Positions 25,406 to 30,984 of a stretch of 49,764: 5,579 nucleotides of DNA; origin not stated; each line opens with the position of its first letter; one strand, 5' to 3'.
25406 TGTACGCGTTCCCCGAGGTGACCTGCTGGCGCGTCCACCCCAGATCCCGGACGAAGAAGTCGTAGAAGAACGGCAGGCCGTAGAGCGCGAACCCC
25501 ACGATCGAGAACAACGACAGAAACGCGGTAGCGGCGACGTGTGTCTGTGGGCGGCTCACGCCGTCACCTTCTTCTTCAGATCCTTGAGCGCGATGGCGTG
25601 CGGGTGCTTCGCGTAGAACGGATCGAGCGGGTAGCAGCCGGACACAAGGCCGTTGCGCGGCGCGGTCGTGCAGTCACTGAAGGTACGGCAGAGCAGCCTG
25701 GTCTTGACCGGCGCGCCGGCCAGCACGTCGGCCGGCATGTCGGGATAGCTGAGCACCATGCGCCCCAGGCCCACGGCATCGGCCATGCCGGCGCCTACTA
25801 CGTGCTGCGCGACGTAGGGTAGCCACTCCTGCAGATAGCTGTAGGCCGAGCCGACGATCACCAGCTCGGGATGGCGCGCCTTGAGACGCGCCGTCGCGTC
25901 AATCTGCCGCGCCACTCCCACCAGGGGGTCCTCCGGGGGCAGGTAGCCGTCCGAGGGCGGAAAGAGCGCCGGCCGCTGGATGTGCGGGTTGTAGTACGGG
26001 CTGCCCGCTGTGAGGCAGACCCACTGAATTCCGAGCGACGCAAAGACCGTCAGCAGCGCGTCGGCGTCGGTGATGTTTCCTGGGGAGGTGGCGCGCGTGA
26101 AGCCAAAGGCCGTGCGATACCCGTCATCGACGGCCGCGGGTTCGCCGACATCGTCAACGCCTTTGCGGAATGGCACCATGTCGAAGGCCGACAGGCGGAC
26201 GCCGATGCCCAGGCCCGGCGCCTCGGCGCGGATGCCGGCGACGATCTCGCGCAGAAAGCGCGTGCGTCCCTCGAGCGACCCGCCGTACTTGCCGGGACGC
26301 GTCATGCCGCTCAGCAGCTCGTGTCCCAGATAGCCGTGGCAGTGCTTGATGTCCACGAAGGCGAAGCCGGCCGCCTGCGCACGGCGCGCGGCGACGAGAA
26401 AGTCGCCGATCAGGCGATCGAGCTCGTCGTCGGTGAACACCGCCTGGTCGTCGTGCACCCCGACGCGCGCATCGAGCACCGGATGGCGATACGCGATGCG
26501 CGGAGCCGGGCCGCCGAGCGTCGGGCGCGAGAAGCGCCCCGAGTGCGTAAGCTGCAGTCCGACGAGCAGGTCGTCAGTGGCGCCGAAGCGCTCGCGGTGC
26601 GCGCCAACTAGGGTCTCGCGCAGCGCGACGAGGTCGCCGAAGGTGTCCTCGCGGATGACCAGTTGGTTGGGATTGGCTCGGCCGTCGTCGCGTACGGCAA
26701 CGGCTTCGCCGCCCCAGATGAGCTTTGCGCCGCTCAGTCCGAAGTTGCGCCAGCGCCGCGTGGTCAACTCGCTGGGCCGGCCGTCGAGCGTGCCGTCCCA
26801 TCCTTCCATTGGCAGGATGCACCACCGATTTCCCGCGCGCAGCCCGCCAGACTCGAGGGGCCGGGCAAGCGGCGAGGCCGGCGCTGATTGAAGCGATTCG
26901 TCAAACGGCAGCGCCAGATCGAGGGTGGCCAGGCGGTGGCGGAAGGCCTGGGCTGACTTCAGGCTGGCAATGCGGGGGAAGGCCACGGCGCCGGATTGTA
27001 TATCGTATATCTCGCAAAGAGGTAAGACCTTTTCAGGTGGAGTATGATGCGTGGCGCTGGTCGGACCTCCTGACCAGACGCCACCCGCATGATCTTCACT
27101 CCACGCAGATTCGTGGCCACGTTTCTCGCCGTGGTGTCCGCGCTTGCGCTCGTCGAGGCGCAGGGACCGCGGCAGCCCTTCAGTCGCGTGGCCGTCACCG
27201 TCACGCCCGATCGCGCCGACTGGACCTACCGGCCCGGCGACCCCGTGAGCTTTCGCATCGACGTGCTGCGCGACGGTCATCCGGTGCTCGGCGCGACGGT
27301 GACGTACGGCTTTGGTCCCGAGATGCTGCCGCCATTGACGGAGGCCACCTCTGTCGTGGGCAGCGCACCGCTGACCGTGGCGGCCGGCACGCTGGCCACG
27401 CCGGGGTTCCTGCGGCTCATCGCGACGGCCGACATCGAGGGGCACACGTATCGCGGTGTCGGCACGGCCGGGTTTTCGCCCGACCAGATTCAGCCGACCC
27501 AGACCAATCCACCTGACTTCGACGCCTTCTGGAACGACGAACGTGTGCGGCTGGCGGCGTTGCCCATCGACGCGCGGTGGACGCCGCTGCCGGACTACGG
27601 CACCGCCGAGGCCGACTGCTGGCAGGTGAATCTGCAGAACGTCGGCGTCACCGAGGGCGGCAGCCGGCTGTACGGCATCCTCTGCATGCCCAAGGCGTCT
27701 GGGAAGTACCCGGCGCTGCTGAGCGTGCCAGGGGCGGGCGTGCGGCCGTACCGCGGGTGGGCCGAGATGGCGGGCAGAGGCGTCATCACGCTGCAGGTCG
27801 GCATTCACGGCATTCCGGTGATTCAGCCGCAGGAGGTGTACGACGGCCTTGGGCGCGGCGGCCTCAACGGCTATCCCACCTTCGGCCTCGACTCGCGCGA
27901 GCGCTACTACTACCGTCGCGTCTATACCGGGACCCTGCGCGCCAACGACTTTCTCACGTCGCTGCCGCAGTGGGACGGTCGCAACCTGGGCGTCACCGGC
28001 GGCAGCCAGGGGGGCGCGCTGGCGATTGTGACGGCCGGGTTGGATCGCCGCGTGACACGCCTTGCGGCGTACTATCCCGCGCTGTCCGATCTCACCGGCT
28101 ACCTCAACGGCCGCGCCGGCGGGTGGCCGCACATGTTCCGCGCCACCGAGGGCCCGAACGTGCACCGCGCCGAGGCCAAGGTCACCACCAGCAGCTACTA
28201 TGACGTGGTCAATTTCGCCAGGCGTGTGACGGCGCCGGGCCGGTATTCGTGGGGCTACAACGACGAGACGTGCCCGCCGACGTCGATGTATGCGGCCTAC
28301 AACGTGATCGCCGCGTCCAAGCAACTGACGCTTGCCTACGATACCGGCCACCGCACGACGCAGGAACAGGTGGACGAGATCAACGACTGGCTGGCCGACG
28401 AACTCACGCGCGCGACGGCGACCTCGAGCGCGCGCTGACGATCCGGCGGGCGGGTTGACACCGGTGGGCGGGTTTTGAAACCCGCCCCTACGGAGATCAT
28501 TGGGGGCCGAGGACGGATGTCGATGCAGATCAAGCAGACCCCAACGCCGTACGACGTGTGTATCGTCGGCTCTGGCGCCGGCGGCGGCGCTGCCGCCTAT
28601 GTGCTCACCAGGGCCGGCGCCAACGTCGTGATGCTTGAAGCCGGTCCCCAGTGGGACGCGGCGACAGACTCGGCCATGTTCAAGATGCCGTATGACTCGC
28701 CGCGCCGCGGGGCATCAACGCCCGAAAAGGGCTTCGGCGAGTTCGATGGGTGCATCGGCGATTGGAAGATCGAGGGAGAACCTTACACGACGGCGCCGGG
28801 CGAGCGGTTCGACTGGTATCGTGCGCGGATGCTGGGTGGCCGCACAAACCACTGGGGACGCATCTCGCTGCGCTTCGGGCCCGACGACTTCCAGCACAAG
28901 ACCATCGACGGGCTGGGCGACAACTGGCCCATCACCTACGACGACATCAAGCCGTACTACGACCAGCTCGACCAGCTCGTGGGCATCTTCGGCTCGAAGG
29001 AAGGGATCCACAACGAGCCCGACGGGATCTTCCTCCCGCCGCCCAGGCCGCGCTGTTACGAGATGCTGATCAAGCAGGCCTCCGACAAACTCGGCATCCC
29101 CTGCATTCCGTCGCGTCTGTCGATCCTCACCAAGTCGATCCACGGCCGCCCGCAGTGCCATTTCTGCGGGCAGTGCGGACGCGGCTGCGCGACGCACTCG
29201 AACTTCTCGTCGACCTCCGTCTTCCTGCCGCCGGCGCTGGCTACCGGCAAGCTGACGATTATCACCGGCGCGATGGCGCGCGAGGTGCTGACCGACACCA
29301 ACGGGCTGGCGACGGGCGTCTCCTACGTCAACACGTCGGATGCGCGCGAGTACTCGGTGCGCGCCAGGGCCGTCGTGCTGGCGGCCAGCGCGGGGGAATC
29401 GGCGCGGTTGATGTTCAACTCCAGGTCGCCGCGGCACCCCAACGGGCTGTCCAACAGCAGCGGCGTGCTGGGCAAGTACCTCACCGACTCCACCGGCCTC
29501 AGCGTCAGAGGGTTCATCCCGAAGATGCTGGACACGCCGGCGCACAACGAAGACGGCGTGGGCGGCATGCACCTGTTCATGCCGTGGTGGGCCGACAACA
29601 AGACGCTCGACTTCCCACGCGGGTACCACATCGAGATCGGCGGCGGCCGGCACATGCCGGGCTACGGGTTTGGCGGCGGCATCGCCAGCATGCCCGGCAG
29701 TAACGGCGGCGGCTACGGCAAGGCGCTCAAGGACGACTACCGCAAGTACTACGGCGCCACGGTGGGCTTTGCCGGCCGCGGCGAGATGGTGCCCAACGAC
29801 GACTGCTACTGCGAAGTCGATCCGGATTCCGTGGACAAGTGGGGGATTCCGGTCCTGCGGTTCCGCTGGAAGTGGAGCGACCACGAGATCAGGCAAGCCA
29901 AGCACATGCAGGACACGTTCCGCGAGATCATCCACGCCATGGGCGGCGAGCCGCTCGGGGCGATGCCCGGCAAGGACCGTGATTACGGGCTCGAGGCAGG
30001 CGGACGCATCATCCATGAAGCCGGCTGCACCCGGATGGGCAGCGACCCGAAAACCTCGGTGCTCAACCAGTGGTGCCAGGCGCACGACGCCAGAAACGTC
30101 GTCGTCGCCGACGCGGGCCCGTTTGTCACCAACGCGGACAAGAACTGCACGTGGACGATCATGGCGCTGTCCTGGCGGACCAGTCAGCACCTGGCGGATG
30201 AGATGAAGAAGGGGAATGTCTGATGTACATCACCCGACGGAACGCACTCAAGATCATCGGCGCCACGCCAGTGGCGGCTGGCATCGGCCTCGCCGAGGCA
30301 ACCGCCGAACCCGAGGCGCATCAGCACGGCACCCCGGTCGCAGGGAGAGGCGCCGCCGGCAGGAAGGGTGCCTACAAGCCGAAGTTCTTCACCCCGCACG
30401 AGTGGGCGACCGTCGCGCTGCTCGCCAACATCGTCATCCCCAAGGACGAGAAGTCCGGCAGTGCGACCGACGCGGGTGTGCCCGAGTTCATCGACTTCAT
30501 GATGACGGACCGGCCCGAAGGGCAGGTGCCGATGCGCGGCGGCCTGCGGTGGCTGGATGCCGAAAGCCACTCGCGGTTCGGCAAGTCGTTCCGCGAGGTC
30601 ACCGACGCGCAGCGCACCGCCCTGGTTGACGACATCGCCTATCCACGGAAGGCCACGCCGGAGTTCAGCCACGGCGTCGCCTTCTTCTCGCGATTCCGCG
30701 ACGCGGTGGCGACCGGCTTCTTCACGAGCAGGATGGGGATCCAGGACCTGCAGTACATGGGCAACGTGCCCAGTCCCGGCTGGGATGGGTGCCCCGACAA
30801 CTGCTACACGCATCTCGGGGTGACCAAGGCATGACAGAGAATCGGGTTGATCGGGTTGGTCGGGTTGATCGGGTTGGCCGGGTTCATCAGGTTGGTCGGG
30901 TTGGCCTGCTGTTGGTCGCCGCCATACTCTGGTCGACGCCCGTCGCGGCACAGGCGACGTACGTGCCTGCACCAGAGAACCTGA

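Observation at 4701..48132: Intergenic spacers are systematically filled with 7-, 9- and 10-nt tandem arrays from a few recurring families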

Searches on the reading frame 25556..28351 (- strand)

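Call 15: search_protein_families(library=pfam, proteins=[window:25556-28351:-])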
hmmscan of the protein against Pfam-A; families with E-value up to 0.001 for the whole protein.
window:25556-28351:- (931 aa): 1 family
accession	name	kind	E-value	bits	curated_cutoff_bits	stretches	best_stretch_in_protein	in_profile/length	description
PF00724.26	Oxidored_FMN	-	2.3e-16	60.5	27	1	596-731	95-236/342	NADH:flavin oxidoreductase / NADH oxidase family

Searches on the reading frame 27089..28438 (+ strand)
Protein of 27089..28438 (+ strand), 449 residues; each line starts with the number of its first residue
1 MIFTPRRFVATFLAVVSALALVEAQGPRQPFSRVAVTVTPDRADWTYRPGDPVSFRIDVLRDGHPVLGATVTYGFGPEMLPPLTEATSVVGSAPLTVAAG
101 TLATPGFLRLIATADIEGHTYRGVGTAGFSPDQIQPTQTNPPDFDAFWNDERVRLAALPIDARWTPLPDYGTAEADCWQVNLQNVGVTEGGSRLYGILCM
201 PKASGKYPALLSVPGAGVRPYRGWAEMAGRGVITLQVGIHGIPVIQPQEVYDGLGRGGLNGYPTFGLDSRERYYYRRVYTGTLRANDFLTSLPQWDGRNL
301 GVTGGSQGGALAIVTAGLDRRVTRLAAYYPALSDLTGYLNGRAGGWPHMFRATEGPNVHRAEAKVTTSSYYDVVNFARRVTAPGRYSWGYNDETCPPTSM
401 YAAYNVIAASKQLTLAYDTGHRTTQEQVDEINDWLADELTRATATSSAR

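Call 15: search_protein_families(library=pfam, proteins=[window:27089-28438:+])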
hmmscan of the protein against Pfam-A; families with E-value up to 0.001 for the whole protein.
window:27089-28438:+ (449 aa): 2 families
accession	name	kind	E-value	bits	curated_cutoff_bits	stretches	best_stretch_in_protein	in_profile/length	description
PF05448.18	AXE1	-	2.8e-44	151.7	21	1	135-436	15-319/321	Acetyl xylan esterase (AXE1)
PF00326.27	Peptidase_S9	-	0.0003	20.8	22.6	1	283-421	49-187/213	Prolyl oligopeptidase family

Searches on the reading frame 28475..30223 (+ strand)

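Call 9: search_protein_families(library=pfam, proteins=[window:28475-30223:+])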
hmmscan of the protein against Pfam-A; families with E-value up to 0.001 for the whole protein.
window:28475-30223:+ (582 aa): 8 families
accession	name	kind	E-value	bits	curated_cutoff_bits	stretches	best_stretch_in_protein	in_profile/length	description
PF05199.19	GMC_oxred_C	-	1.2e-20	74.9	24.6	1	446-565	5-138/139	GMC oxidoreductase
PF00732.25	GMC_oxred_N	-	1.2e-12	48.5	23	1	226-318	109-202/218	GMC oxidoreductase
PF00890.30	FAD_binding_2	-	3e-08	33.7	20.4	1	27-66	1-40/414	FAD binding domain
PF01266.30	DAO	-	1.5e-06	28.4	27.9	1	27-64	1-38/353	FAD dependent oxidoreductase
PF13450.12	NAD_binding_8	-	0.00011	22.8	21.9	1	30-59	1-30/68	NAD(P)-binding Rossmann-like domain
PF12831.13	FAD_oxidored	-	0.00026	20.8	27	0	27-57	1-31/416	FAD dependent oxidoreductase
PF07992.20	Pyr_redox_2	-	0.00037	20.4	26.1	0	26-58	1-33/291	Pyridine nucleotide-disulphide oxidoreductase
PF01494.25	FAD_binding_3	-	0.00078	19.2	22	0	26-56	2-32/349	FAD binding domain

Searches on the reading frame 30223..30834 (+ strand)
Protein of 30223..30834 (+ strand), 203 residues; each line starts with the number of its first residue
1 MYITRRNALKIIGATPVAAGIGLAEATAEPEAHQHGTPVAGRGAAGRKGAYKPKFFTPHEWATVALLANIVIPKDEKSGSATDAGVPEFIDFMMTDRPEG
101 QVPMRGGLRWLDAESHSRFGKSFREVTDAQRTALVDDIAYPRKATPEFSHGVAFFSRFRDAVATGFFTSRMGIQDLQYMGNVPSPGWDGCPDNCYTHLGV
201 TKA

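Call 9: search_protein_families(library=pfam, proteins=[window:30223-30834:+])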
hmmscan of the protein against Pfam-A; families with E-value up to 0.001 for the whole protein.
window:30223-30834:+ (203 aa): 1 family
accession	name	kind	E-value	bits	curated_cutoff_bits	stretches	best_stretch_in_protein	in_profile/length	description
PF13618.11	Gluconate_2-dh3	-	6.8e-33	114.3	23.4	1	58-186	1-135/135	Gluconate 2-dehydrogenase subunit 3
